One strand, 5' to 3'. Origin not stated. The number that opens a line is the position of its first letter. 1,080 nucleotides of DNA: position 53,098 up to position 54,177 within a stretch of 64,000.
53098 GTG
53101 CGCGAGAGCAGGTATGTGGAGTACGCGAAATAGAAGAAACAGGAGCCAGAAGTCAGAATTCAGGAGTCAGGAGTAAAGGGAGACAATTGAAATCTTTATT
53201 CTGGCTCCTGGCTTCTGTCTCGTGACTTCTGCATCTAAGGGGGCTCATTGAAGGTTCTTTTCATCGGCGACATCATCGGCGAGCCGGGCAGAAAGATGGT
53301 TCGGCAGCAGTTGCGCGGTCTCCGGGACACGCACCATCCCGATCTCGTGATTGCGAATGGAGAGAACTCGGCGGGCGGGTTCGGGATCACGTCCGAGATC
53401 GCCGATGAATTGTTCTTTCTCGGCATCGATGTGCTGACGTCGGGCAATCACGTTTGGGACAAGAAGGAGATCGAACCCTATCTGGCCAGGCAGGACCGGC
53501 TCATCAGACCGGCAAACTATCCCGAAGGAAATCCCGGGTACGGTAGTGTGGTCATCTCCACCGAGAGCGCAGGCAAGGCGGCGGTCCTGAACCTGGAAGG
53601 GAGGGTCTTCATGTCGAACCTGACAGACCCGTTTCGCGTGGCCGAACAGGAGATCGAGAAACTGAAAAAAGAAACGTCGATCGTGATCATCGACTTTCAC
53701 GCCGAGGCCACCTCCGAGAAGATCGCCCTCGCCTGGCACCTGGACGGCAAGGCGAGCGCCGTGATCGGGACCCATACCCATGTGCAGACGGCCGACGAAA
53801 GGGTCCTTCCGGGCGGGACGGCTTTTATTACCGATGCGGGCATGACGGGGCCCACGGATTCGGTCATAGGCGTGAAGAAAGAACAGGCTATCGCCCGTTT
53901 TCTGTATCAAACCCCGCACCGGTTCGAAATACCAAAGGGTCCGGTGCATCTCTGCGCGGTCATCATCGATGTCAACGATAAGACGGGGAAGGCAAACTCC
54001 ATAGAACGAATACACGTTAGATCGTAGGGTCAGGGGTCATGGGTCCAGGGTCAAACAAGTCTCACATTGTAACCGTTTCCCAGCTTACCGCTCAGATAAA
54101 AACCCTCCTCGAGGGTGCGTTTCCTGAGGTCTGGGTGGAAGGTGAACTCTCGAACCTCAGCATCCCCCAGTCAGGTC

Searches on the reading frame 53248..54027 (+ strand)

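Call 78: search_protein_families(library=pfam, proteins=[window:53248-54027:+], max_evalue=0.00001)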
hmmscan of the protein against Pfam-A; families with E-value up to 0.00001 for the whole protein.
window:53248-54027:+ (259 aa): 2 families
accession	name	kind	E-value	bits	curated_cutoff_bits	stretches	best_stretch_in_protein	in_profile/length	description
PF13277.11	YmdB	-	3.8e-111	370.8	27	1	4-255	1-253/253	YmdB-like protein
PF00149.33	Metallophos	-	1.3e-11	45.7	21.5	1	1-179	1-190/191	Calcineurin-like phosphoesterase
